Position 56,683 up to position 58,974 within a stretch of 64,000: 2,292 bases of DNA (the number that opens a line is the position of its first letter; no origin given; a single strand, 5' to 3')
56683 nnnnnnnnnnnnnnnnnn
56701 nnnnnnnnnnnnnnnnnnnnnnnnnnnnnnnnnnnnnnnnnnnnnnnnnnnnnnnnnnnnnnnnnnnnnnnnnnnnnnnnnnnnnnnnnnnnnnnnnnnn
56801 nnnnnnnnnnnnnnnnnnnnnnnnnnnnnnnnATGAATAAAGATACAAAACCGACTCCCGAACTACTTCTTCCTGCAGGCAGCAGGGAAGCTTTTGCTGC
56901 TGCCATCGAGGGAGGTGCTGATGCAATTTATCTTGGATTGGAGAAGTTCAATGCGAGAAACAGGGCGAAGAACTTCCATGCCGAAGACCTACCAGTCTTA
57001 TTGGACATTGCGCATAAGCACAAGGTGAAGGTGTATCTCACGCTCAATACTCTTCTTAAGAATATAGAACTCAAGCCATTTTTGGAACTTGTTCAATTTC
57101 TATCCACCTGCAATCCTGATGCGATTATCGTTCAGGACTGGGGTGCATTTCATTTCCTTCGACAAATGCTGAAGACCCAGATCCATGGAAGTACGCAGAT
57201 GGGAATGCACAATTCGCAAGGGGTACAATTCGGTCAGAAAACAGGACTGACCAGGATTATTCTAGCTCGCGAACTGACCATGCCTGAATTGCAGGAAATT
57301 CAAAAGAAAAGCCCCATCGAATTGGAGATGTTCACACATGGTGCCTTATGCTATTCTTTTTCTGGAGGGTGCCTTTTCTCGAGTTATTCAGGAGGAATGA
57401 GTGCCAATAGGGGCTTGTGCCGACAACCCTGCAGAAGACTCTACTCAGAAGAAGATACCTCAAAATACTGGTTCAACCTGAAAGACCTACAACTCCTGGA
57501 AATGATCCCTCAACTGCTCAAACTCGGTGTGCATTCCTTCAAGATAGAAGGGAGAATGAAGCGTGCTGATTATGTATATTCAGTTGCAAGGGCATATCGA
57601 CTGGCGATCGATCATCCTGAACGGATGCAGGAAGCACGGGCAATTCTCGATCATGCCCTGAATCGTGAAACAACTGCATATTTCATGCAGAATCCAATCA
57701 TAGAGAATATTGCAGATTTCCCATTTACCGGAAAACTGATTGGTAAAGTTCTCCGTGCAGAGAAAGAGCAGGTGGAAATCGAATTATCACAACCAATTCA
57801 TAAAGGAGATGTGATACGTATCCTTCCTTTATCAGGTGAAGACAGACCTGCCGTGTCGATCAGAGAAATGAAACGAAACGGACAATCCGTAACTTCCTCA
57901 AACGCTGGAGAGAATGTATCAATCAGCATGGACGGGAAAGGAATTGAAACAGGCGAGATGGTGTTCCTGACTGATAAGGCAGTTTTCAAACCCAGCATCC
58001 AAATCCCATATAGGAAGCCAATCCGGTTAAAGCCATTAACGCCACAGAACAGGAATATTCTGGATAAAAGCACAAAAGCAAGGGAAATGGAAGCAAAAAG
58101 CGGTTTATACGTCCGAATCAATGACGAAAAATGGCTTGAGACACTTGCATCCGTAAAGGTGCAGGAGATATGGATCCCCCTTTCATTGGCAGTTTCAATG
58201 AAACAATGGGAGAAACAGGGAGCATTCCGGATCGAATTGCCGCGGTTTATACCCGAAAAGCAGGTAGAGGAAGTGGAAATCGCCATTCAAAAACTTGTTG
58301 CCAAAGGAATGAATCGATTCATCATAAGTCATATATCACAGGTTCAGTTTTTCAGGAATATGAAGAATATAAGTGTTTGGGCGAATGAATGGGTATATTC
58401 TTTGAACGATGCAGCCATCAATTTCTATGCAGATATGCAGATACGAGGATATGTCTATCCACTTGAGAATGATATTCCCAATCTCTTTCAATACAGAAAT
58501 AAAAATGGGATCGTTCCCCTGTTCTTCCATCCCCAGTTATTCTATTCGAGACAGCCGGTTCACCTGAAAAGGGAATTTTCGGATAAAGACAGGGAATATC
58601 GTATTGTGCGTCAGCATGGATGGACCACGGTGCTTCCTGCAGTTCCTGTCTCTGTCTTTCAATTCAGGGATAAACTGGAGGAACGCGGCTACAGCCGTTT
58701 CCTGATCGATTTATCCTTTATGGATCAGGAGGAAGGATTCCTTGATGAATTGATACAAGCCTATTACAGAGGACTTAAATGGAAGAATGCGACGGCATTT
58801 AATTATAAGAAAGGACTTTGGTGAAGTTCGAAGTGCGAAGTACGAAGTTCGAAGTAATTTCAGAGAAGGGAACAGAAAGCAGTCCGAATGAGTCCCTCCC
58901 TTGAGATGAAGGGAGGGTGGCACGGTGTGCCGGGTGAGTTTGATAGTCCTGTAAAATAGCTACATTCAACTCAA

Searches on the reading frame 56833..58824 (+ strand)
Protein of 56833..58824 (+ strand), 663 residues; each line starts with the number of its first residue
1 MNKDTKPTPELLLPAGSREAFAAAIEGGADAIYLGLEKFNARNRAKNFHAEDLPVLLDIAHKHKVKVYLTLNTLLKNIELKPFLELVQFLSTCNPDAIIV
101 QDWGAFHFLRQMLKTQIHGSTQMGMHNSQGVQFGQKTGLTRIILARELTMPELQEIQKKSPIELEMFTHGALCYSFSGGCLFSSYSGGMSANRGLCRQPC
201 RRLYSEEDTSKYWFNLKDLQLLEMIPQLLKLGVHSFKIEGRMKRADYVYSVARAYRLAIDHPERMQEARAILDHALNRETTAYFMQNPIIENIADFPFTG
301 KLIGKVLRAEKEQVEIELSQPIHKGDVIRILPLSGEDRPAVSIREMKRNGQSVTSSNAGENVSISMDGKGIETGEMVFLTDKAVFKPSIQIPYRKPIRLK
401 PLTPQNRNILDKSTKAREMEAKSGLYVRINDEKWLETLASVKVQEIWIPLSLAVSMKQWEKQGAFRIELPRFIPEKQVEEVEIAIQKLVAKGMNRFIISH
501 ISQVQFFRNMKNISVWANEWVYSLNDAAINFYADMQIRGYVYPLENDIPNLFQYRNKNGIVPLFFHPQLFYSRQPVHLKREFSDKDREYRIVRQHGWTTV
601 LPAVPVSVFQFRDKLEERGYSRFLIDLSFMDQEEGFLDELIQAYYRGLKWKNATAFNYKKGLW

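Call 8: search_protein_families(library=pfam, proteins=[window:56833-58824:+])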
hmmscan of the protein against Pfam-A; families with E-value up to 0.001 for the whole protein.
window:56833-58824:+ (663 aa): 1 family
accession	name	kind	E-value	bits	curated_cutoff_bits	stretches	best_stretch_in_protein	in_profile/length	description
PF01136.24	Peptidase_U32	-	1.2e-67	228.1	22.4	1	83-286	4-228/233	Peptidase family U32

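Call 11: find_encoding_contigs(protein=window:56833-58824:+, flank=10000, max_places=10)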
Protein window:56833-58824:+ (663 aa): 9 contigs read that carry it; 7 places shown.
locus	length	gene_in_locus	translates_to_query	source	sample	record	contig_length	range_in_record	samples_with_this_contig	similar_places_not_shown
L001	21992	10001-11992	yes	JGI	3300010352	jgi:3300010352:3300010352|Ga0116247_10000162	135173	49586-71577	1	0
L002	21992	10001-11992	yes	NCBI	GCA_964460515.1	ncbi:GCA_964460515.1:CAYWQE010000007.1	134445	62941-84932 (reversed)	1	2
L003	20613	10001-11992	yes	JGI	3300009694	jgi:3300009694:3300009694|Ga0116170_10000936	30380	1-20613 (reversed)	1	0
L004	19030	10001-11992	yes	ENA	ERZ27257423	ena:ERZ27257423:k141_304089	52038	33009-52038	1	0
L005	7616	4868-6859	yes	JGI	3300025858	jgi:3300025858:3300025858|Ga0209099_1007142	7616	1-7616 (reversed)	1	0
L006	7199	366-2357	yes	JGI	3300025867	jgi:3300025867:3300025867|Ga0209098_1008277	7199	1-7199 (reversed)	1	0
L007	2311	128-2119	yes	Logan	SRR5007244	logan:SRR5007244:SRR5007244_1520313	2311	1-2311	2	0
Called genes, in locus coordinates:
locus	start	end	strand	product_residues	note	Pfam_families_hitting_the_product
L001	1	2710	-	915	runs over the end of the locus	PF18962:Por_Secre_tail (faint), PF00963:Cohesin, PF00149:Metallophos, PF13860:FlgD_ig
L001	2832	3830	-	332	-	PF00044:Gp_dh_N, PF02800:Gp_dh_C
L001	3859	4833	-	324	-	PF01116:F_bP_aldolase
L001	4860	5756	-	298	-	PF00359:PTS_EIIA_2, PF00571:CBS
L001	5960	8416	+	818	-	PF13646:HEAT_2 (faint)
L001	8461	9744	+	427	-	PF07690:MFS_1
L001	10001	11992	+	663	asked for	PF01136:Peptidase_U32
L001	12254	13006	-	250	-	PF01553:Acyltransferase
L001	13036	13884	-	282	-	PF13444:Acetyltransf_5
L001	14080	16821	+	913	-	PF01364:Peptidase_C25, PF18962:Por_Secre_tail (weak), PF13860:FlgD_ig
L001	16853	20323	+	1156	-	PF16656:Pur_ac_phosph_N (faint), PF16655:PhoD_N (faint), PF25059:FN3_DSCAM-DSCAML_C (faint), PF24489:Ig_J_second (faint), PF04231:Endonuclease_1, PF03160:Calx-beta, PF00041:fn3, PF00932:LTD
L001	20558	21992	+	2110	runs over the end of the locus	PF16656:Pur_ac_phosph_N (faint), PF16655:PhoD_N (faint), PF24489:Ig_J_second (faint), PF00041:fn3, PF04231:Endonuclease_1, PF03160:Calx-beta, PF00041:fn3 (weak), PF00932:LTD, +3 more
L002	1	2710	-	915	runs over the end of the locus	PF18962:Por_Secre_tail (faint), PF00963:Cohesin, PF00149:Metallophos, PF13860:FlgD_ig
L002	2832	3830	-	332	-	PF00044:Gp_dh_N, PF02800:Gp_dh_C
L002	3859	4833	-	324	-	PF01116:F_bP_aldolase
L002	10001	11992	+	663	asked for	PF01136:Peptidase_U32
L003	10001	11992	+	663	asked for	PF01136:Peptidase_U32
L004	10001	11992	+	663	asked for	PF01136:Peptidase_U32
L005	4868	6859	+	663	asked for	PF01136:Peptidase_U32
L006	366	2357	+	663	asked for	PF01136:Peptidase_U32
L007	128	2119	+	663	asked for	PF01136:Peptidase_U32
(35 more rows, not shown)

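Call 12: find_homologous_proteins(query=window:56833-58821:+)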
Query window:56833-58821:+ (663 aa): 3274 proteins with E <= 0.001 among 8000 candidates; the best 120 are listed.
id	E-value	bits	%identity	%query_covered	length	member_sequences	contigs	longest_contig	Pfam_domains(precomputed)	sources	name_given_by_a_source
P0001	0.0e+0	1520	100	100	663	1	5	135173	PF01136.26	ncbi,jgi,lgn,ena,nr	ncbi:MAG TPA: peptidase U32 family protein [Candidatus Cloacimonadota bacterium]|nr:peptidase U32 fa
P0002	0.0e+0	1109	72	99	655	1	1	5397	PF01136.26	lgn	-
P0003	1.3e-280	951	61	99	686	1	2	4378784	PF01136.26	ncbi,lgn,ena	-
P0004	1.1e-179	617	45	99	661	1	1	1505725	PF01136.26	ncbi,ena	-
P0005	1.6e-175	604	44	99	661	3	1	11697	PF01136.26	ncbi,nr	ncbi:MAG: peptidase U32 family protein [Candidatus Zophobacter franzmannii]|nr:peptidase U32 family 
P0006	6.2e-175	602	43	99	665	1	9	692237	PF01136.26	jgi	jgi:putative protease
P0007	1.9e-173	597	44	99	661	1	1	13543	PF01136.26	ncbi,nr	ncbi:MAG: U32 family peptidase [Candidatus Cloacimonetes bacterium]|nr:U32 family peptidase [Candida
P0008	1.5e-171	590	43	99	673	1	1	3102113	PF01136.26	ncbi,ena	-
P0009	2.2e-169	583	44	99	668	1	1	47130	PF01136.26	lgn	-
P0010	4.9e-168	579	44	99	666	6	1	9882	PF01136.26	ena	-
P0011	3.4e-167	576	42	99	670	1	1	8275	PF01136.26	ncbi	-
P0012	9.6e-167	575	42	99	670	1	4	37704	PF01136.26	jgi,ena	jgi:putative protease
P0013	3.6e-165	569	44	99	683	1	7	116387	PF01136.26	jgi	jgi:putative protease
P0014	6.6e-165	568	43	99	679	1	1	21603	PF01136.26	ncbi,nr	ncbi:MAG: U32 family peptidase [Candidatus Cloacimonetes bacterium]|nr:U32 family peptidase [Candida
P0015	7.1e-165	568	43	99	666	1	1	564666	PF01136.26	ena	-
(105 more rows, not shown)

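Call 14: find_encoding_contigs(protein=P0002, flank=10000, max_places=4)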
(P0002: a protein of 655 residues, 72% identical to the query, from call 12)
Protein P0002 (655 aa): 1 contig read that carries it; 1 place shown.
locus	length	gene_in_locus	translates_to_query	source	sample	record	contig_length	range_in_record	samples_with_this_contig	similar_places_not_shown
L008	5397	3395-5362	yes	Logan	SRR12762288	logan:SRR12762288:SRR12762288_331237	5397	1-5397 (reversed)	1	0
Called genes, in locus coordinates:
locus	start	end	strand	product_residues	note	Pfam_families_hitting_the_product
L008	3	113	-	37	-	?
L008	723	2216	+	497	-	-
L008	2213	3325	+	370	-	PF03781:FGE-sulfatase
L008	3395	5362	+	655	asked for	PF01136:Peptidase_U32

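Call 15: find_encoding_contigs(protein=P0003, flank=10000, max_places=4)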
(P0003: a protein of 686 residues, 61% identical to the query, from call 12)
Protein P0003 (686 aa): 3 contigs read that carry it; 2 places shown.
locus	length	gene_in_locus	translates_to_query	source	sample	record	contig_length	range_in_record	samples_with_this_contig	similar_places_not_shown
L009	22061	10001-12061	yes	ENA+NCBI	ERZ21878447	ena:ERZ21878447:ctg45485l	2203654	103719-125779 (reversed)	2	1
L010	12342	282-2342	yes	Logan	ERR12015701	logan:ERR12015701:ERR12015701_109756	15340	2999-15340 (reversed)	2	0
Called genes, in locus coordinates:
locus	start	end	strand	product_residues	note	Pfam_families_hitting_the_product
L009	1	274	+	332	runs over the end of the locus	PF00044:Gp_dh_N, PF02800:Gp_dh_C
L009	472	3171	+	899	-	PF00149:Metallophos, PF13860:FlgD_ig (weak)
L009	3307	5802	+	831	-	PF05228:CHASE4, PF13426:PAS_9 (weak), PF00512:HisKA (weak), PF02518:HATPase_c, PF00072:Response_reg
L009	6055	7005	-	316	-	-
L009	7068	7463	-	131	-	PF00072:Response_reg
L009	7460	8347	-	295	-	PF01259:SAICAR_synt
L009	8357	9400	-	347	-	-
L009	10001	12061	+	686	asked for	PF01136:Peptidase_U32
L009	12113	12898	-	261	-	PF01553:Acyltransferase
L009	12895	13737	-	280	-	PF13444:Acetyltransf_5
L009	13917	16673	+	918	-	PF01364:Peptidase_C25, PF13860:FlgD_ig, PF18962:Por_Secre_tail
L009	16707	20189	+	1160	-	PF16656:Pur_ac_phosph_N (faint), PF16655:PhoD_N (faint), PF25059:FN3_DSCAM-DSCAML_C (faint), PF00041:fn3 (weak), PF04231:Endonuclease_1, PF03160:Calx-beta, PF00041:fn3 (weak), PF00932:LTD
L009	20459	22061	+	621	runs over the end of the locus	PF13860:FlgD_ig (weak), PF18962:Por_Secre_tail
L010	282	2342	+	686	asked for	PF01136:Peptidase_U32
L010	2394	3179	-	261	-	PF01553:Acyltransferase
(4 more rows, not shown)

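Call 24: find_encoding_contigs(protein=P0004, flank=10000, max_places=2)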
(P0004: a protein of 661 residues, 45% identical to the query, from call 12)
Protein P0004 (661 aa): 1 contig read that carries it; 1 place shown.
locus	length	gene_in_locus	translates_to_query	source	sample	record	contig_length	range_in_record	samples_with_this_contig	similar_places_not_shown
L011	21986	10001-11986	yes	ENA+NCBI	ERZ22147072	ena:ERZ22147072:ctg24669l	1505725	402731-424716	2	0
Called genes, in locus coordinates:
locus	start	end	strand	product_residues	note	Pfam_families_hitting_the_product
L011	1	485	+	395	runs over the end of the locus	PF00155:Aminotran_1_2, PF00202:Aminotran_3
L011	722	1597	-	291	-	PF06785:UPF0242 (weak)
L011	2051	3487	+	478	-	PF05833:NFACT_N, PF05670:NFACT-R_1, PF18297:NFACT-R_2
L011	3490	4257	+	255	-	PF11967:RecO_N, PF02565:RecO_C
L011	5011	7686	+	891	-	PF07581:Glug (faint), PF18962:Por_Secre_tail, PF13860:FlgD_ig (weak)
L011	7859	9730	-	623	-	PF23952:LRR_EndoS (faint), PF12799:LRR_4, PF13855:LRR_8 (faint), PF14580:LRR_9 (faint), PF23211:LRR_LRWD1 (faint), PF12799:LRR_4, PF13860:FlgD_ig (weak), PF18962:Por_Secre_tail, +1 more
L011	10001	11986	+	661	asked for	PF01136:Peptidase_U32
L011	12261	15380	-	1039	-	PF05547:Peptidase_M6, PF07675:Cleaved_Adhesin (faint), PF13860:FlgD_ig, PF18962:Por_Secre_tail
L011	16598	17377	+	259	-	PF01872:RibD_C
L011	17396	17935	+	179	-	PF13302:Acetyltransf_3, PF13420:Acetyltransf_4 (weak), PF00583:Acetyltransf_1, PF13673:Acetyltransf_10, PF13508:Acetyltransf_7, PF08445:FR47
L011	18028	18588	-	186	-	PF00440:TetR_N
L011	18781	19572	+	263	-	PF13484:Fer4_16 (faint), PF12838:Fer4_7 (weak), PF14697:Fer4_21 (weak), PF25160:LdpA_Fe-S-bd (faint), PF00037:Fer4 (weak), PF13237:Fer4_10, PF14697:Fer4_21 (weak), PF13187:Fer4_9, +2 more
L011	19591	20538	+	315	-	PF00106:adh_short, PF08659:KR, PF13561:adh_short_C2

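Call 25: find_encoding_contigs(protein=P0008, flank=10000, max_places=2)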
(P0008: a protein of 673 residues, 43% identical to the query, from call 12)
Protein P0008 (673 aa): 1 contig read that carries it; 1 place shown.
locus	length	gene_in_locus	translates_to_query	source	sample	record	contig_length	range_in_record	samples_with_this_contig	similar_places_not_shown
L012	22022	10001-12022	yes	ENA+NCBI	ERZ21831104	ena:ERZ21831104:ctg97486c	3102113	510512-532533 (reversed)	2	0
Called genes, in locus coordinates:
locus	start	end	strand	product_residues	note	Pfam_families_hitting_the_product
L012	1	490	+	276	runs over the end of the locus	PF01875:Memo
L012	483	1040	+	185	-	PF01871:AMMECR1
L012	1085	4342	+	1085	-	PF13313:DUF4082 (faint), PF18962:Por_Secre_tail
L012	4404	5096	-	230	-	PF00005:ABC_tran, PF02463:SMC_N (weak), PF13304:AAA_21 (faint)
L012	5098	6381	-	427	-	PF00919:UPF0004, PF04055:Radical_SAM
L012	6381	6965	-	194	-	PF00551:Formyl_trans_N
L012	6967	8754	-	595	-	PF01336:tRNA_anti-codon, PF00152:tRNA-synt_2, PF02938:GAD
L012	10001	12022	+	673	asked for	PF01136:Peptidase_U32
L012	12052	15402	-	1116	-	PF08447:PAS_3 (faint), PF00989:PAS, PF13426:PAS_9, PF00512:HisKA, PF02518:HATPase_c, PF00072:Response_reg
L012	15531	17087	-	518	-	-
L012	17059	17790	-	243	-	-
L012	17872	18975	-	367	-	PF02463:SMC_N (weak), PF00005:ABC_tran, PF13304:AAA_21 (faint), PF17912:OB_MalK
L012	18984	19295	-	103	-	PF04977:DivIC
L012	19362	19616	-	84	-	-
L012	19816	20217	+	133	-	PF01894:YjbQ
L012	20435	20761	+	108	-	PF13183:Fer4_8 (faint), PF14697:Fer4_21 (faint), PF12797:Fer4_2 (faint), PF13237:Fer4_10 (weak), PF12800:Fer4_4 (faint), PF12838:Fer4_7 (weak), PF13187:Fer4_9 (weak), PF00037:Fer4 (weak)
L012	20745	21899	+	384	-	PF01855:POR_N, PF02780:Transketolase_C (weak), PF17147:PFOR_II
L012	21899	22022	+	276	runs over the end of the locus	PF02775:TPP_enzyme_C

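Call 26: find_encoding_contigs(protein=P0006, flank=10000, max_places=2)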
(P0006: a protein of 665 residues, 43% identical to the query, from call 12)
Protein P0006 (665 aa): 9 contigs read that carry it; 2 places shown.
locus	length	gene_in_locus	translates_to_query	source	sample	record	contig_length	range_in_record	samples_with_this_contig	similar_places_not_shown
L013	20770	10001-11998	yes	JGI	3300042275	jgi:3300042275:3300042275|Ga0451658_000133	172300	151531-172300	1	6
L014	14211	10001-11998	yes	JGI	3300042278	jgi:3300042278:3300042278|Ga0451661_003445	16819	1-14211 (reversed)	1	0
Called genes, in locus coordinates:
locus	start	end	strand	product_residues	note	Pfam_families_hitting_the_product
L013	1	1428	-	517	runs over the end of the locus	PF18962:Por_Secre_tail, PF13860:FlgD_ig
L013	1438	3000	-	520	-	PF18962:Por_Secre_tail, PF13860:FlgD_ig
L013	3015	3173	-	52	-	-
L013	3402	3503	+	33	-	-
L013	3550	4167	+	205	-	PF07929:PRiA4_ORF3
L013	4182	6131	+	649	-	PF04055:Radical_SAM (weak), PF00970:FAD_binding_6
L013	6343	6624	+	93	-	PF12675:DUF3795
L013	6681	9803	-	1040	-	PF05547:Peptidase_M6, PF18962:Por_Secre_tail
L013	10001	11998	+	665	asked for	PF01136:Peptidase_U32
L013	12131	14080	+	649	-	PF02310:B12-binding, PF04055:Radical_SAM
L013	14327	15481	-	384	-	PF13649:Methyltransf_25 (weak), PF13847:Methyltransf_31 (weak), PF18096:Thump_like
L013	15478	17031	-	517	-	PF13396:PLDc_N, PF13091:PLDc_2, PF00614:PLDc (faint), PF13091:PLDc_2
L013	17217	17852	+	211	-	PF00596:Aldolase_II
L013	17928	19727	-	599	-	PF00009:GTP_EFTU, PF03144:GTP_EFTU_D2, PF00679:EFG_C, PF06421:LepA_C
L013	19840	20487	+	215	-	PF03483:B3_4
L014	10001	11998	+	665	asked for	PF01136:Peptidase_U32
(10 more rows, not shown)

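Call 45: find_related_loci(query=A1, collection=genome_contigs, flank=10000)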
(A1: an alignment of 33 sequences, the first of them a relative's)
Query A1 (663 aa) in genome_contigs; peptide patterns used: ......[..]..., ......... (x = any residue, [..] = any of these).
600 stretches matched a pattern (row limit reached: there are more); 593 encode a relative of the query (tblastn E <= 1e-3); the best 80 are kept; 80 distinct loci.
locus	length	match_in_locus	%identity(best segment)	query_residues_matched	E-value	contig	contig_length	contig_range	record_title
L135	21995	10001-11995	45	3-663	2e-180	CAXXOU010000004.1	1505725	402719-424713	MAG: Candidatus Cloacimonadales bacterium isolate b7261744-8048-4391-bc20-4309e884055d genome assembly, contig: contig_4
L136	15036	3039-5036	43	9-663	7e-174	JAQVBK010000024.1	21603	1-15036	MAG: Candidatus Cloacimonadota bacterium isolate STD2_63 NODE_8833_length_21603_cov_2.892717_Sandtown_D2, whole genome s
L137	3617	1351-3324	44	5-662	6e-179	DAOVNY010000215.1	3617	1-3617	MAG TPA_asm: Bacteroidales bacterium isolate CSMAG_1509 CSMAG_1509_k141_125127_length_3617_cov_35.9238, whole genome sho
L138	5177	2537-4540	41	9-662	2e-166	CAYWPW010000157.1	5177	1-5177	MAG TPA_asm: uncultured Candidatus Cloacimonadota bacterium isolate binchicken_co47_198 genome assembly, contig: NODE_13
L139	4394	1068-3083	40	9-663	2e-167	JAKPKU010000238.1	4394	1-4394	MAG: Candidatus Cloacimonadota bacterium isolate JPAS_maxbin.145 k141_768521, whole genome shotgun sequence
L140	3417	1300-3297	43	9-662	1e-169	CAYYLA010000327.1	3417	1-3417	MAG TPA_asm: uncultured Candidatus Cloacimonadota bacterium isolate binchicken_co42_422 genome assembly, contig: NODE_59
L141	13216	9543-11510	42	9-662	7e-162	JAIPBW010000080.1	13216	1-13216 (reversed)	MAG: Bacteroidales bacterium isolate Tobar18m-G2 Tobar18m-C1656, whole genome shotgun sequence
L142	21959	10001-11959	42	9-662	5e-160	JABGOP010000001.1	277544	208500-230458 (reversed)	MAG: Candidatus Cloacimonadota bacterium isolate co234_bin10 NODE_26_length_277544_cov_12.268785, whole genome shotgun s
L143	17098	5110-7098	41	9-662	8e-159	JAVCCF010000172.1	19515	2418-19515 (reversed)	MAG: Candidatus Tenebribacter burtonii isolate MAG_3300035698_1346 Ga0374944_107421, whole genome shotgun sequence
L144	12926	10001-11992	42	9-662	3e-158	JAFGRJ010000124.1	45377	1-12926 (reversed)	MAG: Candidatus Cloacimonadota bacterium isolate Zod_Metabat.824 k87_4653849, whole genome shotgun sequence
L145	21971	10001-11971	41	5-662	4e-156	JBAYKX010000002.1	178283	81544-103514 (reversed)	MAG: Salinivirgaceae bacterium isolate SO_2016_GW1_9 scaffold00169_OW334_2016, whole genome shotgun sequence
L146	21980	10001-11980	39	6-662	3e-152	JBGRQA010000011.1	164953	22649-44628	MAG: Marinifilaceae bacterium isolate MAG7-MS28 MAG_Ocu_7_all_MS28_15, whole genome shotgun sequence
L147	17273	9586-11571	40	1-662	3e-152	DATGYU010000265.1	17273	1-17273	MAG TPA_asm: Prolixibacteraceae bacterium isolate SMAG_U10644 k141_55025, whole genome shotgun sequence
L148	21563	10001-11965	40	9-662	4e-150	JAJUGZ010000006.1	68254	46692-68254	MAG: Bacteroidota bacterium isolate bin51 k141_61637_length_68254_cov_196.8710, whole genome shotgun sequence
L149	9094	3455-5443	39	1-662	5e-148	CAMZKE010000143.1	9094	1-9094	uncultured Bacteroidales bacterium isolate RB_MAG_00005 genome assembly, contig: RB_MAG_00005_000000000120, whole genome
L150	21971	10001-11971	38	9-662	2e-147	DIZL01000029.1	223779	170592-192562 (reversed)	MAG TPA_asm: Prolixibacteraceae bacterium UBA6029 UBA6029_contig_93, whole genome shotgun sequence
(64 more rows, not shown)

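Call 63: search_protein_families(library=ncbifam, proteins=[L009:8357-9400:-], max_evalue=0.1)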
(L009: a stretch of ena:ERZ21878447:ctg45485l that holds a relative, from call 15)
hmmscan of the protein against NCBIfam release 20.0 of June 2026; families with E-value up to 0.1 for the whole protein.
L009:8357-9400:- (347 aa): 13 families
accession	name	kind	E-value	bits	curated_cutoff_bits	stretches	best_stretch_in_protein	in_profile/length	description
NF005906.0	PRK07883.1-4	equivalog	1.1e-18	67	495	1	18-241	201-435/563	DEDD exonuclease domain-containing protein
TIGR00194.1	uvrC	equivalog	4.8e-17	61.9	285.45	1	23-241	2-227/574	excinuclease ABC subunit UvrC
NF011261.0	PRK14667.1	equivalog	6e-14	51.5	818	1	22-239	6-230/567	excinuclease ABC subunit C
NF001824.0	PRK00558.1-5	equivalog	8.1e-08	31.1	451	1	27-168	12-157/652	excinuclease ABC subunit UvrC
NF005907.0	PRK07883.1-5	equivalog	8.9e-08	31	454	1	19-168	216-368/584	DEDD exonuclease domain-containing protein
NF011260.0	PRK14666.1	equivalog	1.3e-07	30.8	649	1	23-233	3-226/698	excinuclease ABC subunit C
NF005905.0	PRK07883.1-3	equivalog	4e-07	29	508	1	19-184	212-376/581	DEDD exonuclease domain-containing protein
NF011262.0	PRK14668.1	equivalog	4.6e-06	25.3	544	1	24-236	8-227/577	excinuclease ABC subunit C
NF007833.0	PRK10545.1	equivalog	1.5e-05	24.3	367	1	20-148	22-149/289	excinuclease Cho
NF011263.0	PRK14669.1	equivalog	5e-05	22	1108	1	26-193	7-183/624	excinuclease ABC subunit C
NF005903.0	PRK07883.1-1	equivalog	0.00022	19.8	1038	1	21-183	236-398/642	DEDD exonuclease domain-containing protein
NF005904.0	PRK07883.1-2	equivalog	0.00024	19.5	969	1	20-149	219-351/584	DEDD exonuclease domain-containing protein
NF011266.0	PRK14672.1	equivalog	0.00025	19.5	1504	1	28-182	17-175/691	excinuclease ABC subunit C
